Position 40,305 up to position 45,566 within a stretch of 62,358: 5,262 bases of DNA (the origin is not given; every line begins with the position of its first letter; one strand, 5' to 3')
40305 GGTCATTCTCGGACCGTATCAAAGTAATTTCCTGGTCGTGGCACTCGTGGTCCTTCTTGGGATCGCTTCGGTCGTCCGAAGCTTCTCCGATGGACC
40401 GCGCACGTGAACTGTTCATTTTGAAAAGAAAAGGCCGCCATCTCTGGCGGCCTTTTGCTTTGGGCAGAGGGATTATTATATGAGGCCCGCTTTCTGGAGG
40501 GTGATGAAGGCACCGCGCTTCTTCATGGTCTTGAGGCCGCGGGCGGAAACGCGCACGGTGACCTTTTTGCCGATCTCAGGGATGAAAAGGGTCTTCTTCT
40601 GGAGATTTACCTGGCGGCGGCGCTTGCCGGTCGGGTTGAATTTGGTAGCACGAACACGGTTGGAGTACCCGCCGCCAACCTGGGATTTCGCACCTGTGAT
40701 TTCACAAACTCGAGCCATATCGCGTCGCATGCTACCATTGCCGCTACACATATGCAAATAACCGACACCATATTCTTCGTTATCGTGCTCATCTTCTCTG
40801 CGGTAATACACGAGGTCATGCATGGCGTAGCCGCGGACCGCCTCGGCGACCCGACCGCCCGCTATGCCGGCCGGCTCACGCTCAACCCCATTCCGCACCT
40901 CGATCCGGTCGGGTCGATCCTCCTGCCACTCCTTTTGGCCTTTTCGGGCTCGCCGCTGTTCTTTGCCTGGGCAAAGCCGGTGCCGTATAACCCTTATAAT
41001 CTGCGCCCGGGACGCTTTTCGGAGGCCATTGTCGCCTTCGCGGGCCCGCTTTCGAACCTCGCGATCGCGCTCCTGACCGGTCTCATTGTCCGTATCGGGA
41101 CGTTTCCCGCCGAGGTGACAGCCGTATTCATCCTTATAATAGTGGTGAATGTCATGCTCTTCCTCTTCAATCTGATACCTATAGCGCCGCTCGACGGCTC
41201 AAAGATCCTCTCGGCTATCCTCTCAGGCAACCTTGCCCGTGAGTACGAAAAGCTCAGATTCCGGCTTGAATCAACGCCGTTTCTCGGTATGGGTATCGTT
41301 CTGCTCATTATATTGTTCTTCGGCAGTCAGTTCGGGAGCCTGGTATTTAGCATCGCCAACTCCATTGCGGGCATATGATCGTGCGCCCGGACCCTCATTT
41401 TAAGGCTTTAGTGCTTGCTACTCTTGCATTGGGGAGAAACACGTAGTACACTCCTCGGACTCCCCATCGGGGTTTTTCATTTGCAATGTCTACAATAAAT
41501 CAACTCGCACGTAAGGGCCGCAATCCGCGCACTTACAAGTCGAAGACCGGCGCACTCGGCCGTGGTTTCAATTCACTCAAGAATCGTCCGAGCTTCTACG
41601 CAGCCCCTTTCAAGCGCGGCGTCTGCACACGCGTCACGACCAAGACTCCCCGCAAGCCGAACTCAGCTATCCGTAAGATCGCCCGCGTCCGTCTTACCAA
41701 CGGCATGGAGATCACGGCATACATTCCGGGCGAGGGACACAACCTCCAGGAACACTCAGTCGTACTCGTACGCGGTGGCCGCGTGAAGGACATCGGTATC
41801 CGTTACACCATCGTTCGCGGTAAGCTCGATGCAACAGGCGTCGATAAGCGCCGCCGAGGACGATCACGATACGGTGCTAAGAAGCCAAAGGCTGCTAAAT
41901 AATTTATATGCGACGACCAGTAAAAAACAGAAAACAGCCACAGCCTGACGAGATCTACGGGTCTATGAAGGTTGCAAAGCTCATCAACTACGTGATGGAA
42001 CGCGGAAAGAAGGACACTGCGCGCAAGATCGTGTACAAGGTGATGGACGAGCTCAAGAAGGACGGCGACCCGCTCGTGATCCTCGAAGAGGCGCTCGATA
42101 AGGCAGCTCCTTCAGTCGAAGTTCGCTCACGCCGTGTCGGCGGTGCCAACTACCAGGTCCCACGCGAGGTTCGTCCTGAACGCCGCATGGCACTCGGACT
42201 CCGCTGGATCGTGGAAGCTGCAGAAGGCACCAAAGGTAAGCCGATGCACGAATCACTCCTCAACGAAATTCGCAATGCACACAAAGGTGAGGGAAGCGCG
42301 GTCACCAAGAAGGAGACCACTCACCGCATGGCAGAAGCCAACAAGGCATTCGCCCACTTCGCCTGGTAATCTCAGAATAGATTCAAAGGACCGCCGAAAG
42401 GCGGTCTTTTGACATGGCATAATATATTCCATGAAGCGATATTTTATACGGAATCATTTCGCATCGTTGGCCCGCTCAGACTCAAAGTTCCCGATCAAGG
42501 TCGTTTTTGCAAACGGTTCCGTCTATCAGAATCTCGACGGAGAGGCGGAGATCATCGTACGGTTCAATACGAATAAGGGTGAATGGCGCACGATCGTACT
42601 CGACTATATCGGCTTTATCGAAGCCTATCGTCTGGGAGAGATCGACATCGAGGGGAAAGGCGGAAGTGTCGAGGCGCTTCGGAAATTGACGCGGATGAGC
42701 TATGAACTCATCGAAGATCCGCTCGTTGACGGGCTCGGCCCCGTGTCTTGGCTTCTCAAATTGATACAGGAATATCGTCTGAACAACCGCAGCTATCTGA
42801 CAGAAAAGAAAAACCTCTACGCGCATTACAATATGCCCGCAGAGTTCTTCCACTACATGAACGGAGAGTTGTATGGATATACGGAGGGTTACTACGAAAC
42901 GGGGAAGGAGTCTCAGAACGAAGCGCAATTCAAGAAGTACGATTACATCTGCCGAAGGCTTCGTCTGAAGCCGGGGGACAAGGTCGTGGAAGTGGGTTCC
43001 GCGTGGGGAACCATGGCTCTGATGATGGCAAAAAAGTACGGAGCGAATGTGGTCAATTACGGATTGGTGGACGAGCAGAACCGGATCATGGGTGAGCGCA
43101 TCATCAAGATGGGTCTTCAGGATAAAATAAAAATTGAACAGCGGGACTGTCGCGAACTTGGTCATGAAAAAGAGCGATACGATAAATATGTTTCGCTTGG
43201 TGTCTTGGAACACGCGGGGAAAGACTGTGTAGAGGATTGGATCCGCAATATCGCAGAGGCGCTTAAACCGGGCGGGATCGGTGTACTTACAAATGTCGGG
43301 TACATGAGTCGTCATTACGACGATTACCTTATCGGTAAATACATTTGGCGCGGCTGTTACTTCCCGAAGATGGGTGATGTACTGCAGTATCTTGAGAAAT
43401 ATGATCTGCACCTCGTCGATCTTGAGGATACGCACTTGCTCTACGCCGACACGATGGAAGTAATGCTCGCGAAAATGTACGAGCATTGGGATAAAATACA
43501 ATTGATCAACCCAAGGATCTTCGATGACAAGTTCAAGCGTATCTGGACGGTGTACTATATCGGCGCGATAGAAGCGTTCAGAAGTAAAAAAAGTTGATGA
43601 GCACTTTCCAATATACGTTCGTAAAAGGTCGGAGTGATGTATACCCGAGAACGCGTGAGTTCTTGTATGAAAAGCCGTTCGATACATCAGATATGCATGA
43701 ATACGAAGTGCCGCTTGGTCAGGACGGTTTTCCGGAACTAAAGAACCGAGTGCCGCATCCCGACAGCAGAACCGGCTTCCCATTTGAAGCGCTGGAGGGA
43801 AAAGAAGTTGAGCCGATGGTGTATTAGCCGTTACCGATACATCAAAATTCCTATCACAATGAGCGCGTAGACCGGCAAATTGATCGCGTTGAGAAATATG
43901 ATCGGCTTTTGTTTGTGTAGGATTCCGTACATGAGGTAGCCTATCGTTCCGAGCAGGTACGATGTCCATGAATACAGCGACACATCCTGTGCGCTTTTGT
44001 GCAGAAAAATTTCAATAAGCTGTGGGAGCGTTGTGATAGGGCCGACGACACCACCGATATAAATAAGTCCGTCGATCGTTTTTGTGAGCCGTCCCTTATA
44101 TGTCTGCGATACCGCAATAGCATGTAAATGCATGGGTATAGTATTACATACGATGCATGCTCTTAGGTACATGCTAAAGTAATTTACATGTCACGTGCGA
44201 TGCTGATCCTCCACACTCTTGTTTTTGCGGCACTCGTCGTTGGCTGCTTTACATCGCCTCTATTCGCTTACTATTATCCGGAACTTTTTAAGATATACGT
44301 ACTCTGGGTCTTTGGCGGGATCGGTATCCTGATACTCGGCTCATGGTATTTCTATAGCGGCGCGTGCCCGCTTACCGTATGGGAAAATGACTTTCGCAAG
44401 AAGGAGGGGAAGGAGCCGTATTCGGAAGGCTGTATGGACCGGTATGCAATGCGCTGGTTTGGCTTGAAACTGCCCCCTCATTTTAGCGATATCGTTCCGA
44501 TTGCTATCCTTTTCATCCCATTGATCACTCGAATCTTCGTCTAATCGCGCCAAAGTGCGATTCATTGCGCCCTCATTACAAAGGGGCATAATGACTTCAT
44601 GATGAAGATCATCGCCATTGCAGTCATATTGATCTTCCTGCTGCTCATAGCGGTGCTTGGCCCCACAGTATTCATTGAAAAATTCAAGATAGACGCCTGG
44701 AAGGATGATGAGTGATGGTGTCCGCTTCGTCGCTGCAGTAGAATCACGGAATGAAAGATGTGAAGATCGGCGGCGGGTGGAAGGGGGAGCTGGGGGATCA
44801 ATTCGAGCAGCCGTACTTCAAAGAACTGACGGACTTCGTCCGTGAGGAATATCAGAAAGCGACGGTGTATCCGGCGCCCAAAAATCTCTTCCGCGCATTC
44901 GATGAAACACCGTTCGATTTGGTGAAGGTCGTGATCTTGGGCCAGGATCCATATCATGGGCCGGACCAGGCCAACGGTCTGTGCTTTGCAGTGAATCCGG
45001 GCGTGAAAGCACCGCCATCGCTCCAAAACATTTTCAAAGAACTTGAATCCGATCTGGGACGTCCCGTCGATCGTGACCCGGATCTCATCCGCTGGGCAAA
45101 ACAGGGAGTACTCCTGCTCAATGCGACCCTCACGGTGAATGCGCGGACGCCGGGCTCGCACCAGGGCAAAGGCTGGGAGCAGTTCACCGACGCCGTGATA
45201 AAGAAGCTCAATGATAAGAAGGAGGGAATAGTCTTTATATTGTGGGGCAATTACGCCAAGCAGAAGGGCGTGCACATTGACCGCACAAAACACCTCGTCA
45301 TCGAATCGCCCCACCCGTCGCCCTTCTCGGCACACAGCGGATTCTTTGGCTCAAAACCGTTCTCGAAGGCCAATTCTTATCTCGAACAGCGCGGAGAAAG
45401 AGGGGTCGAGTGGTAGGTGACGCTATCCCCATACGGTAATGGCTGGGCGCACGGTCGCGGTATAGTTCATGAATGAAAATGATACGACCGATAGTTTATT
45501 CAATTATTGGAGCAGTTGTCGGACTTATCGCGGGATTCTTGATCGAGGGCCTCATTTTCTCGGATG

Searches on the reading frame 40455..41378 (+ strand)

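Call 21: search_protein_families(library=pfam, proteins=[window:40455-41378:+], max_evalue=0.001)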
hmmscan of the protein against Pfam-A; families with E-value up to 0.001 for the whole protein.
window:40455-41378:+ (307 aa): 1 family
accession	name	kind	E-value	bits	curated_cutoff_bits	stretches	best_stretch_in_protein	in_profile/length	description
PF02163.28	Peptidase_M50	-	5.4e-12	45.9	27.2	1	219-258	157-196/221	Peptidase family M50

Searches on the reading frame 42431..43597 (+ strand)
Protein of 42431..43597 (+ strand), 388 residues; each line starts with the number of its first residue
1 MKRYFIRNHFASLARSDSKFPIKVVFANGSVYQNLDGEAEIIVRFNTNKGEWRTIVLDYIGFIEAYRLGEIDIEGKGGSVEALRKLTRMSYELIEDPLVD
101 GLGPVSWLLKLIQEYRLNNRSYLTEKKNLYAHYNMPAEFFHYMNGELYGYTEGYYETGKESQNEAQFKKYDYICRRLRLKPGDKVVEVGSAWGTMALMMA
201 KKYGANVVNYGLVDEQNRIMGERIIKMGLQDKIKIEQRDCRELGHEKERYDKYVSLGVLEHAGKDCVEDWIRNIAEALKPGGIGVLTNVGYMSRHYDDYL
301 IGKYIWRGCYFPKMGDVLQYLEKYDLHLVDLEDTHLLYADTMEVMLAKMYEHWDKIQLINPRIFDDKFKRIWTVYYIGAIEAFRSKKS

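Call 21: search_protein_families(library=pfam, proteins=[window:42431-43597:+], max_evalue=0.001)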
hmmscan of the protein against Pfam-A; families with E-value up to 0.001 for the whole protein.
window:42431-43597:+ (388 aa): 6 families
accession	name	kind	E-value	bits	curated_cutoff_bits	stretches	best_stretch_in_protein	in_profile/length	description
PF02353.26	CMAS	-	5.9e-45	154.1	27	1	125-386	6-266/273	Mycolic acid cyclopropane synthetase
PF13649.12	Methyltransf_25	-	7.1e-11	43.1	27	1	185-282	1-97/97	Methyltransferase domain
PF13489.12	Methyltransf_23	-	2.5e-07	31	27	1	176-293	15-123/164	Methyltransferase domain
PF08241.18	Methyltransf_11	-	3e-07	31.4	21.2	1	187-284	2-93/95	Methyltransferase domain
PF08242.18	Methyltransf_12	-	4.2e-07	31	30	1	186-283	1-97/98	Methyltransferase domain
PF13847.12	Methyltransf_31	-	0.00017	21.7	27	1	180-290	2-113/145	Methyltransferase domain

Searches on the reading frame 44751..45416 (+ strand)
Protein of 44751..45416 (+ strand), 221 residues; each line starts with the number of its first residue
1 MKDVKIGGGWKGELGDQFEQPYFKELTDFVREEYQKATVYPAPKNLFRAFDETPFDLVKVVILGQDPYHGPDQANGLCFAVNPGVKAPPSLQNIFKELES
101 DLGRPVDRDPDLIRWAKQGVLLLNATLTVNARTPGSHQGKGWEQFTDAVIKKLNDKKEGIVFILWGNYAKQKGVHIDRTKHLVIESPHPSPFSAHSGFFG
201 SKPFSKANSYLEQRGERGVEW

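Call 21: search_protein_families(library=pfam, proteins=[window:44751-45416:+], max_evalue=0.001)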
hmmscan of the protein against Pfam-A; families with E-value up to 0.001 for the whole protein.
window:44751-45416:+ (221 aa): 1 family
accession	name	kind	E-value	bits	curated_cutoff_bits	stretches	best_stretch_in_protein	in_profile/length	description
PF03167.25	UDG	-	2.5e-18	66.9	24.3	1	55-211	6-140/141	Uracil DNA glycosylase superfamily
